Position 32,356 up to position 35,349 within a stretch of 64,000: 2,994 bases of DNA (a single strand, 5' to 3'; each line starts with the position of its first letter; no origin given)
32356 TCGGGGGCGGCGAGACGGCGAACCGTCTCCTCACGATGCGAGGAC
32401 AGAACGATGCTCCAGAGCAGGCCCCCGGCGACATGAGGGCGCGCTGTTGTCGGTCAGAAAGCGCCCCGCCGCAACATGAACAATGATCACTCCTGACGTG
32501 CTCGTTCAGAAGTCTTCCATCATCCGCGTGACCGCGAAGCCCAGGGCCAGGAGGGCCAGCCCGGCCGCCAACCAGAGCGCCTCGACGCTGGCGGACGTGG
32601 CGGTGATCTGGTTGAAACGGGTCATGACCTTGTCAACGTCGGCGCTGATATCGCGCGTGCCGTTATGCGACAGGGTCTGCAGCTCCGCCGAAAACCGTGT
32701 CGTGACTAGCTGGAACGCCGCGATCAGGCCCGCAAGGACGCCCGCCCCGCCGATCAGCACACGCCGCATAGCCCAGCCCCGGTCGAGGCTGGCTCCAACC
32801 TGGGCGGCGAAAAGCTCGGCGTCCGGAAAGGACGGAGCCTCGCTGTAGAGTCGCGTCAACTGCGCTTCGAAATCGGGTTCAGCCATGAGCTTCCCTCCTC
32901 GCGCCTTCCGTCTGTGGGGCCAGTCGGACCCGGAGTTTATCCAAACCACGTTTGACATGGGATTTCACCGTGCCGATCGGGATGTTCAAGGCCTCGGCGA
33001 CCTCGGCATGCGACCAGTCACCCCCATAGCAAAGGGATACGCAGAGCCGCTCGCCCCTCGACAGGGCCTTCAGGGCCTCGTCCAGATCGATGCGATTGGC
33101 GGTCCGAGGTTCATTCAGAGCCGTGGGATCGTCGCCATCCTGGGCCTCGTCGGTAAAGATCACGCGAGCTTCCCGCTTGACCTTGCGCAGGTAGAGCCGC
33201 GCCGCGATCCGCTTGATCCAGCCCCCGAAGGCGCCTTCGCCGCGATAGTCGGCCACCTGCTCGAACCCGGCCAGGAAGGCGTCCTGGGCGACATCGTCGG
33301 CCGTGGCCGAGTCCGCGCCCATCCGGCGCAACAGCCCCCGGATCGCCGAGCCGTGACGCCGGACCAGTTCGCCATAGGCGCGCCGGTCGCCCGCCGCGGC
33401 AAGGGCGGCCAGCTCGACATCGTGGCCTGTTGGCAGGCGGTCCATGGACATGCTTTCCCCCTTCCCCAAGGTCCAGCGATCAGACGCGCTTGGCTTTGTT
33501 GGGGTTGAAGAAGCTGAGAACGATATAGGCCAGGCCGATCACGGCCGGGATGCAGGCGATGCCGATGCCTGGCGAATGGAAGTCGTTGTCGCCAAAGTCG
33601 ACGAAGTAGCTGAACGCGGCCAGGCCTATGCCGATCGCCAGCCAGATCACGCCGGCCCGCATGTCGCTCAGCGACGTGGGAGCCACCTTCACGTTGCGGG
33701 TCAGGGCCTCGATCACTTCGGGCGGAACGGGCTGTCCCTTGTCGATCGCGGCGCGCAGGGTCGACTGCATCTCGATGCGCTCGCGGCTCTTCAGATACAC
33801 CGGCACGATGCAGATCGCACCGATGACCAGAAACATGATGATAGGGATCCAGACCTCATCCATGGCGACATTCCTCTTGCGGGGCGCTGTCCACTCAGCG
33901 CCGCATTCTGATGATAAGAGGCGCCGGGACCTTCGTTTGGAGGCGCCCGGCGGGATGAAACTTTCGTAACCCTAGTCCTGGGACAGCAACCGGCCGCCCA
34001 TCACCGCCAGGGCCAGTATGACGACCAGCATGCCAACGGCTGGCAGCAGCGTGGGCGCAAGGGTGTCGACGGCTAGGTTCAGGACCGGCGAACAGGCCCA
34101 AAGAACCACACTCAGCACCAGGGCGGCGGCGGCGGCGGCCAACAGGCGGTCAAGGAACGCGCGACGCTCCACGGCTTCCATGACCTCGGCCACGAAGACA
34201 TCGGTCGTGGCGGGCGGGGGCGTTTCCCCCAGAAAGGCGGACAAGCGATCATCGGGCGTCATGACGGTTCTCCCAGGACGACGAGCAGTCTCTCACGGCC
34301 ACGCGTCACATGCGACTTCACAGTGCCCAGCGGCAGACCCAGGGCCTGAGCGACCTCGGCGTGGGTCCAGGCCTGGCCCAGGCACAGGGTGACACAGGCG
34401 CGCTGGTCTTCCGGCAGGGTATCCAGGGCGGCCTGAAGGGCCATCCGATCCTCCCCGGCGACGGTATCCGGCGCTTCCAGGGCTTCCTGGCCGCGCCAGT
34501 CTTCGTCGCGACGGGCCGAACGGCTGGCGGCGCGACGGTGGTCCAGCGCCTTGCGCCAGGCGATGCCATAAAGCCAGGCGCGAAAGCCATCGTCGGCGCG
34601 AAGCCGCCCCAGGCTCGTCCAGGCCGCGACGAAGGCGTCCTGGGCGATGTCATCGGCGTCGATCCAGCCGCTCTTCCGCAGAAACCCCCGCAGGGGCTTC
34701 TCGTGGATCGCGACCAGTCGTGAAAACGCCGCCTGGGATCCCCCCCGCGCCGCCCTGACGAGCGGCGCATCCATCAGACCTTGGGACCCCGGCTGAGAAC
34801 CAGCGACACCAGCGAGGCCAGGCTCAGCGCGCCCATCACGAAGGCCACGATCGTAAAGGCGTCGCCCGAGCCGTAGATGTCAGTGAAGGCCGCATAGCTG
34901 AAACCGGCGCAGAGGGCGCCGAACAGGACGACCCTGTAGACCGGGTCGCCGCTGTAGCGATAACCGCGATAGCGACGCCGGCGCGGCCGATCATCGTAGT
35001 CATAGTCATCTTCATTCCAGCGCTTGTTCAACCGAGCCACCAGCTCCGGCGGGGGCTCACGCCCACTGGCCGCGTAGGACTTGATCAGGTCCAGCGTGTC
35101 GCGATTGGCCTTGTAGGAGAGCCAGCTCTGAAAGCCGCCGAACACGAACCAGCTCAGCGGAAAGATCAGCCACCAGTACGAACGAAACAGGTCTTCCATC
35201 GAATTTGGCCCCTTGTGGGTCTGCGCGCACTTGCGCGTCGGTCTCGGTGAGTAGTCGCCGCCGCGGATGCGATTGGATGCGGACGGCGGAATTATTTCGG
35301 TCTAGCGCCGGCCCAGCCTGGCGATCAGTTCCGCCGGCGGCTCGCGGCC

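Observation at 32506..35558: Tandem three-gene ECF modules (DUF6249-like protein / sigma / anti-sigma) with matching promoters that differ at the -10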

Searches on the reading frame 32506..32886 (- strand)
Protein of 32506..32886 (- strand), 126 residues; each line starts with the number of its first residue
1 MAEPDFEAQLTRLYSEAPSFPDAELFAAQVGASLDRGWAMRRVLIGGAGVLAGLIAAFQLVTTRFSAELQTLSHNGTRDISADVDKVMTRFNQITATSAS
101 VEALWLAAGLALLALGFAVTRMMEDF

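Call 3: search_protein_families(library=pfam, proteins=[window:32506-32886:-], max_evalue=1)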
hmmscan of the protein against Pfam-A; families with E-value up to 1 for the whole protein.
window:32506-32886:- (126 aa): 1 family
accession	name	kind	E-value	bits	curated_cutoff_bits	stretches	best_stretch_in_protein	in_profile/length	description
PF14927.11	Neurensin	-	0.099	12.8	27.7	1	97-125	43-71/132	Neurensin/Transmembrane protein 74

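Call 4: search_protein_families(library=ncbifam, proteins=[window:32506-32886:-], max_evalue=1)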
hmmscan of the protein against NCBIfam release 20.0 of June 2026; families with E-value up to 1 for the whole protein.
window:32506-32886:- (126 aa): 2 families
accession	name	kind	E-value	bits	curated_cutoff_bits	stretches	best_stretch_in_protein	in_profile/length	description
NF049986.1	memb_Rv1678_C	equivalog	0.0041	17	50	2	37-68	28-59/95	Rv1678 family membrane protein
NF058603.1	SCO2097_fam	equivalog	0.079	13.3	110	0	26-58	25-57/129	SCO2097 family morphological protein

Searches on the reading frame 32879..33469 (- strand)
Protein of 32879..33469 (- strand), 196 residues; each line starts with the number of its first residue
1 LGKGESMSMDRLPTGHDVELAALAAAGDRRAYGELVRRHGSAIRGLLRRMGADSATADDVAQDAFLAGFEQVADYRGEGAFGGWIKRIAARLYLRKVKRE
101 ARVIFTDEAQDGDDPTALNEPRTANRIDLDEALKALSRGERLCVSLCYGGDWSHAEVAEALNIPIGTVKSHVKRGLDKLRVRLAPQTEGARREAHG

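Call 3: search_protein_families(library=pfam, proteins=[window:32879-33469:-], max_evalue=1)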
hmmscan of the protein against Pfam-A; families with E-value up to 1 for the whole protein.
window:32879-33469:- (196 aa): 7 families
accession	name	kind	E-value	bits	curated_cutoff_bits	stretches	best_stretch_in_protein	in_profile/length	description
PF04545.22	Sigma70_r4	-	4.8e-14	52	24.1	1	132-180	1-49/50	Sigma-70, region 4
PF04542.20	Sigma70_r2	-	9.3e-14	51.4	24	1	35-102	1-70/71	Sigma-70 region 2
PF08281.18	Sigma70_r4_2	-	1e-13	51.1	25.7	1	128-179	3-54/54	Sigma-70, region 4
PF00196.25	GerE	-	6.2e-05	23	23.5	1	135-182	2-48/57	Bacterial regulatory proteins, luxR family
PF13412.12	HTH_24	-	0.0034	17.4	21.9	1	153-174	19-40/48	Winged helix-turn-helix DNA-binding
PF13384.12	HTH_23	-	0.069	13.4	24.6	1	138-174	4-40/50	Homeodomain-like domain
PF13208.11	TerB_N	-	0.25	11.5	25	1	45-129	94-168/207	TerB N-terminal domain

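Call 4: search_protein_families(library=ncbifam, proteins=[window:32879-33469:-], max_evalue=1)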
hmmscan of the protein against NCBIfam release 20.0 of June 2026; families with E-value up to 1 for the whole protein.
window:32879-33469:- (196 aa): 92 families (the best 25 are shown)
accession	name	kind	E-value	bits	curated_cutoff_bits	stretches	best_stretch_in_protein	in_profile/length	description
TIGR02983.1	SigE-fam_strep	subfamily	6.1e-26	91.2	141.55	1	29-184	5-159/162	SigE family RNA polymerase sigma factor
NF004113.0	PRK05602.1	equivalog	1.8e-25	89.8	208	1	10-189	25-207/211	RNA polymerase sigma factor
NF007229.0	PRK09647.1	equivalog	5.9e-25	87.9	265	1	27-192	41-211/220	RNA polymerase sigma factor SigE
NF007216.0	PRK09638.1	equivalog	1.6e-24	86.7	194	1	16-183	4-174/180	RNA polymerase sigma factor SigY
NF007225.0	PRK09643.1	equivalog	6e-24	84.9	190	1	14-193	11-192/204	RNA polymerase sigma factor SigM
NF010500.0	PRK13919.1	subfamily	6.4e-23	81.9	226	1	17-183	10-183/186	putative RNA polymerase sigma E protein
TIGR02937.1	sigma70-ECF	superfamily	8.7e-23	80.8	42.9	1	31-183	2-165/165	sigma-70 family RNA polymerase sigma factor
NF009189.0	PRK12537.1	equivalog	1.2e-22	80.3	261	1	17-180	11-178/182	RNA polymerase sigma factor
NF007228.0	PRK09646.1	subfamily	1.2e-19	70.8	226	1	18-183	18-190/194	ECF RNA polymerase sigma factor SigK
NF007223.0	PRK09641.1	equivalog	3.8e-19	69.3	209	1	24-183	12-184/187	RNA polymerase sigma factor SigW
TIGR02948.1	SigW_bacill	equivalog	4e-19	69.4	243.1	1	26-183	14-184/187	RNA polymerase sigma factor SigW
NF009166.1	PRK12513.1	equivalog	1.2e-18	67.6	206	1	16-186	8-189/193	RNA polymerase sigma factor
TIGR02939.1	RpoE_Sigma70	equivalog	1.5e-18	67.5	236.15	1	17-185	7-188/190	RNA polymerase sigma factor RpoE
NF008888.0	PRK11922.1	equivalog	1.6e-18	67.2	204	1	9-194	9-207/231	RNA polymerase sigma factor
NF009172.0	PRK12519.1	subfamily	9.4e-18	64.4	222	1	8-184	7-190/194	RNA polymerase sigma factor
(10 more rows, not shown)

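Call 72: search_solved_structures(query=window:32879-33469:-, max_evalue=1e-8)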
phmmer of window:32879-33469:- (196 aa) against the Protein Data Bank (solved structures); distinct sequences matched with E-value up to 1e-8: 12.
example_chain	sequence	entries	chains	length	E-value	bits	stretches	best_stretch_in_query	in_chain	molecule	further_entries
9m9d_F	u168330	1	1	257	5.6e-18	68.6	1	23-189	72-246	ECF RNA polymerase sigma factor SigE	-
9m9e_F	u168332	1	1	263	6e-18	68.5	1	23-189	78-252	ECF RNA polymerase sigma factor SigE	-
9m98_F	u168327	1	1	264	6e-18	68.5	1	23-189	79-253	ECF RNA polymerase sigma factor SigE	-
8z6g_B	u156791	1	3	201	1e-13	54.7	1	16-185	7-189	RNA polymerase sigma factor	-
6in7_B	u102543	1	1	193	1.2e-13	54.5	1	16-185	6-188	RNA polymerase sigma-H factor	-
4cxf_A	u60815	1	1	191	5.7e-13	52.3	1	15-183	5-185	RNA POLYMERASE SIGMA FACTOR CNRH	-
5wuq_A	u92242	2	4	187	1.2e-12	51.2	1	26-183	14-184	ECF RNA polymerase sigma factor SigW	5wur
2q1z_A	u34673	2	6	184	2.8e-11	46.7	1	22-182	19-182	RpoE, ECF SigE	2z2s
1or7_A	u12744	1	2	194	1.2e-10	44.7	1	22-183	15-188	RNA polymerase sigma-E factor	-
6jbq_F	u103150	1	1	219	1.4e-10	44.4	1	20-183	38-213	ECF RNA polymerase sigma-E factor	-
6jcy_F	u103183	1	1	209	5.5e-10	42.5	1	38-185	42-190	ECF RNA polymerase sigma factor SigH,ECF RNA polymerase sigma factor SigE,ECF RNA polymera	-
4nqw_A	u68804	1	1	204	9e-09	38.6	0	13-180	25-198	ECF RNA polymerase sigma factor SigK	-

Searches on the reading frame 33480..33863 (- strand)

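Call 3: search_protein_families(library=pfam, proteins=[window:33480-33863:-], max_evalue=1)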
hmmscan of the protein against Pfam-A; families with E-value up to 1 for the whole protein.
window:33480-33863:- (127 aa): 1 family
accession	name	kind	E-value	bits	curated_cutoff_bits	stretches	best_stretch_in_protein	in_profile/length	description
PF19762.4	DUF6249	-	8.1e-14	51.9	33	1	6-118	3-101/104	Domain of unknown function (DUF6249)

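Call 4: search_protein_families(library=ncbifam, proteins=[window:33480-33863:-], max_evalue=1)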
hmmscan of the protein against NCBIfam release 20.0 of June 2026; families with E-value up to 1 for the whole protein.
window:33480-33863:- (127 aa): 1 family
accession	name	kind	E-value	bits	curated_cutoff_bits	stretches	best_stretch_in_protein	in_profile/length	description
NF009996.0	PRK13466.1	equivalog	0.0063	16.6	110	0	13-40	16-44/66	F0F1 ATP synthase subunit C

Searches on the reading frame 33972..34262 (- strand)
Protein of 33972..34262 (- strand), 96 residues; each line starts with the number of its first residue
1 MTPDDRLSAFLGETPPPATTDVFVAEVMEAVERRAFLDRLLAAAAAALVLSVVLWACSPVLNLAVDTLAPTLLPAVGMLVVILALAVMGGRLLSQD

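Call 3: search_protein_families(library=pfam, proteins=[window:33972-34262:-], max_evalue=1)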
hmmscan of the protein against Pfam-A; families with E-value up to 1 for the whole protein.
window:33972-34262:- (96 aa): 2 families
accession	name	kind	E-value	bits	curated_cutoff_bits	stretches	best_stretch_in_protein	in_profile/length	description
PF07332.16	Phage_holin_3_6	-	0.063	13.8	28.4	1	22-95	21-96/116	Putative Actinobacterial Holin-X, holin superfamily III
PF06570.16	DUF1129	-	0.23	11.5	29.1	1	24-87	135-194/207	Protein of unknown function (DUF1129)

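Call 4: search_protein_families(library=ncbifam, proteins=[window:33972-34262:-], max_evalue=1)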
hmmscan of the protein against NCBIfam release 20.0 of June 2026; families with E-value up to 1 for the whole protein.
window:33972-34262:- (96 aa): 1 family
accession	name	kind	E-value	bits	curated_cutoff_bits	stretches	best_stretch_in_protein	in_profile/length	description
TIGR01409.1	TAT_signal_seq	domain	0.0071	16.7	16.7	1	31-54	1-22/29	twin-arginine translocation signal domain-containing protein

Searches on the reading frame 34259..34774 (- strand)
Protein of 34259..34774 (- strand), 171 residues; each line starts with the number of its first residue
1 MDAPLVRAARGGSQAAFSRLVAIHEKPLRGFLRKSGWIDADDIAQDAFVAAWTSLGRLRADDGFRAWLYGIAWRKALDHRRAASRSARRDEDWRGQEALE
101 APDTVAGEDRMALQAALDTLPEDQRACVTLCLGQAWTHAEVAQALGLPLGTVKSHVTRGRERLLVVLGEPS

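Call 3: search_protein_families(library=pfam, proteins=[window:34259-34774:-], max_evalue=1)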
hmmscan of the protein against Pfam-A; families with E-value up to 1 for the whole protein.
window:34259-34774:- (171 aa): 9 families
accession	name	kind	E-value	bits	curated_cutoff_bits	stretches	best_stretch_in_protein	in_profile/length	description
PF08281.18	Sigma70_r4_2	-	2.3e-16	59.6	25.7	1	110-163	1-54/54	Sigma-70, region 4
PF04542.20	Sigma70_r2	-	2.1e-13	50.3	24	1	30-85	11-70/71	Sigma-70 region 2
PF04545.22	Sigma70_r4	-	7.5e-13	48.2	24.1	1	116-163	1-48/50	Sigma-70, region 4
PF13384.12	HTH_23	-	0.019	15.2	24.6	1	122-153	4-35/50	Homeodomain-like domain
PF07638.17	Sigma70_ECF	-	0.025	14.9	21.1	1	16-161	26-177/185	ECF sigma factor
PF22029.2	PhyR_sigma2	-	0.031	14.7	27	1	40-71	22-53/55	Sigma2 domain of PhyR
PF13412.12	HTH_24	-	0.04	13.9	21.9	1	137-158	19-40/48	Winged helix-turn-helix DNA-binding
PF06056.18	Terminase_5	-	0.044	14.2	20.3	1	134-162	12-40/58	Putative ATPase subunit of terminase (gpP-like)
PF05331.17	DUF742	-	0.096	13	27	1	118-153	39-73/114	Protein of unknown function (DUF742)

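Call 4: search_protein_families(library=ncbifam, proteins=[window:34259-34774:-], max_evalue=1)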
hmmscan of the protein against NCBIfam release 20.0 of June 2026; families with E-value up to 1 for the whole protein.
window:34259-34774:- (171 aa): 93 families (the best 25 are shown)
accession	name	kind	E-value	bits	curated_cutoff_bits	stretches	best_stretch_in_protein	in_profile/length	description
NF007225.0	PRK09643.1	equivalog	3.6e-26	92.1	190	1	2-168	14-183/204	RNA polymerase sigma factor SigM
TIGR02937.1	sigma70-ECF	superfamily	1.2e-24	86.9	42.9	1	16-165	2-163/165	sigma-70 family RNA polymerase sigma factor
NF009171.0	PRK12518.1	equivalog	1.5e-23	83.6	208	1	2-163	14-180/191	RNA polymerase sigma factor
TIGR02983.1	SigE-fam_strep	subfamily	1.7e-23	83.3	141.55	1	37-164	30-155/162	SigE family RNA polymerase sigma factor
NF009166.1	PRK12513.1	equivalog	8e-23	81.1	206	1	2-163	9-182/193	RNA polymerase sigma factor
TIGR02989.1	Sig-70_gvs1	subfamily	8.4e-21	74.5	124.55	1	16-163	2-154/158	RNA polymerase sigma-70 factor, Rhodopirellula/Verrucomicrobium family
NF007228.0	PRK09646.1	subfamily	9e-20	71.1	226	1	6-168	22-191/194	ECF RNA polymerase sigma factor SigK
NF004113.0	PRK05602.1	equivalog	3.4e-19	69.3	208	1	2-164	32-198/211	RNA polymerase sigma factor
NF007216.0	PRK09638.1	equivalog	3.5e-19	69.3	194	1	3-163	6-170/180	RNA polymerase sigma factor SigY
NF007215.0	PRK09637.1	equivalog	3.6e-19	69.5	212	1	24-164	10-151/181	RNA polymerase sigma factor SigZ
TIGR02959.1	SigZ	equivalog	3.6e-19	69.2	168.65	1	24-164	4-145/170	RNA polymerase sigma factor SigZ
NF009198.0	PRK12546.1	equivalog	5.2e-19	68.7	270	1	38-167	32-161/188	RNA polymerase sigma factor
TIGR02939.1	RpoE_Sigma70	equivalog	1.6e-18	67.4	236.15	1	2-163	7-182/190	RNA polymerase sigma factor RpoE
NF007227.0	PRK09645.1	subfamily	3.9e-18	66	202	1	21-156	19-159/177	sigma-70 family RNA polymerase sigma factor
NF009164.0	PRK12511.1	equivalog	4.3e-18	65.5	185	1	38-163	29-155/182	RNA polymerase sigma factor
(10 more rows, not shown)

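Call 71: search_solved_structures(query=window:34259-34774:-, max_evalue=1e-8)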
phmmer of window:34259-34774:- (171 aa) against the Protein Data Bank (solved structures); distinct sequences matched with E-value up to 1e-8: 16.
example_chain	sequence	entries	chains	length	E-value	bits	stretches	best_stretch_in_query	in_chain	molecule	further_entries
6in7_B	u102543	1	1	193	2.8e-17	66.2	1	2-163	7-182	RNA polymerase sigma-H factor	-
8z6g_B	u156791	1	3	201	3.3e-17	66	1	2-163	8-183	RNA polymerase sigma factor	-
1or7_A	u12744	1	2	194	1.4e-14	57.4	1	2-162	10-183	RNA polymerase sigma-E factor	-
6jbq_F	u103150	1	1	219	2.2e-14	56.8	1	2-162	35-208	ECF RNA polymerase sigma-E factor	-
9m9d_F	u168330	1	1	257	8.3e-14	54.9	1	27-164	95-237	ECF RNA polymerase sigma factor SigE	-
9m9e_F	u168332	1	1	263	8.8e-14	54.8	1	27-164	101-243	ECF RNA polymerase sigma factor SigE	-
9m98_F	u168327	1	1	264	8.9e-14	54.8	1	27-164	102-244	ECF RNA polymerase sigma factor SigE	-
2q1z_A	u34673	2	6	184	8.9e-14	54.8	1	5-163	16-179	RpoE, ECF SigE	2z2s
6jcy_F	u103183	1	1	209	1e-12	51.3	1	30-168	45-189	ECF RNA polymerase sigma factor SigH,ECF RNA polymerase sigma factor SigE,ECF RNA polymera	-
5wuq_A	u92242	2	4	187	1.4e-12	50.9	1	6-164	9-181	ECF RNA polymerase sigma factor SigW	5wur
4cxf_A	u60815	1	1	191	1.3e-11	47.7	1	5-167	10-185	RNA POLYMERASE SIGMA FACTOR CNRH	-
5uxx_A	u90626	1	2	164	1.3e-10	44.5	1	37-166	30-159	RNA polymerase sigma factor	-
6dv9_F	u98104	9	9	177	2.2e-10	43.8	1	23-160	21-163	ECF RNA polymerase sigma factor SigL | RNA polymerase sigma factor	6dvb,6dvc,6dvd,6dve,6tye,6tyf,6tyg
7qh5_A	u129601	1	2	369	2.2e-10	43.8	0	4-85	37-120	RNA polymerase sigma factor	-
4nqw_A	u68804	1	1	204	1.7e-09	40.8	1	5-157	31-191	ECF RNA polymerase sigma factor SigK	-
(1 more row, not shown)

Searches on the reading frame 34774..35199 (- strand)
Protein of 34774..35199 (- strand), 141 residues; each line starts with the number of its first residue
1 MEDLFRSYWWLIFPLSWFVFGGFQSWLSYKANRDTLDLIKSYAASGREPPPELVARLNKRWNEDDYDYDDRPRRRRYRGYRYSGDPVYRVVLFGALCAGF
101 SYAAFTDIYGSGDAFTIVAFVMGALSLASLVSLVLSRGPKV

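Call 3: search_protein_families(library=pfam, proteins=[window:34774-35199:-], max_evalue=1)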
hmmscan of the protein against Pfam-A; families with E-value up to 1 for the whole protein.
window:34774-35199:- (141 aa): 0 families

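Call 4: search_protein_families(library=ncbifam, proteins=[window:34774-35199:-], max_evalue=1)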
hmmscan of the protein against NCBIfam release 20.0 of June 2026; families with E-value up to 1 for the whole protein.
window:34774-35199:- (141 aa): 0 families

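Call 17: find_homologous_proteins(query=window:34774-35199:-, max_evalue=0.001)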
Query window:34774-35199:- (141 aa): 381 proteins with E <= 0.001 among 419 candidates; the best 120 are listed.
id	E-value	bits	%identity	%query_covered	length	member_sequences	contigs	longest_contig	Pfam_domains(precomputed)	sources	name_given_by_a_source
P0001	2.7e-89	315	99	100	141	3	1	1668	-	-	-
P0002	3.8e-84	298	91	100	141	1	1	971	-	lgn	-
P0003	1.2e-76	274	83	100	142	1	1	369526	-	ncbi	-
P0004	6.4e-75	268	85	100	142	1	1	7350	-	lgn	-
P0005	1.8e-73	263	74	100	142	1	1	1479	-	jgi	jgi:hypothetical protein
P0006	2.4e-73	263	76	100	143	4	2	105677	-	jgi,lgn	jgi:hypothetical protein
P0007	3.3e-73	262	76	100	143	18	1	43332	-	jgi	jgi:hypothetical protein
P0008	2.0e-72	260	76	100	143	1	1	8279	-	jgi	jgi:hypothetical protein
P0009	5.3e-71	255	79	100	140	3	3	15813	-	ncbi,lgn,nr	ncbi:MAG: hypothetical protein PSX79_13890 [bacterium]|nr:hypothetical protein [Alphaproteobacteria 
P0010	6.4e-71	255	80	100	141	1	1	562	-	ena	-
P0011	8.7e-71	255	72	100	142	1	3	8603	-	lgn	-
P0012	2.6e-70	253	79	100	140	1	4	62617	-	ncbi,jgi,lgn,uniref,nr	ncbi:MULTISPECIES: hypothetical protein [unclassified Caulobacter]|uniref:hypothetical protein n=1 T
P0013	1.0e-69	251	81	100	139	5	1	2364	-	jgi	-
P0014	3.3e-69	249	77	100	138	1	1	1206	-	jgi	jgi:hypothetical protein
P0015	1.3e-68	248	78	100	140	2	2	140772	-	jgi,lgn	-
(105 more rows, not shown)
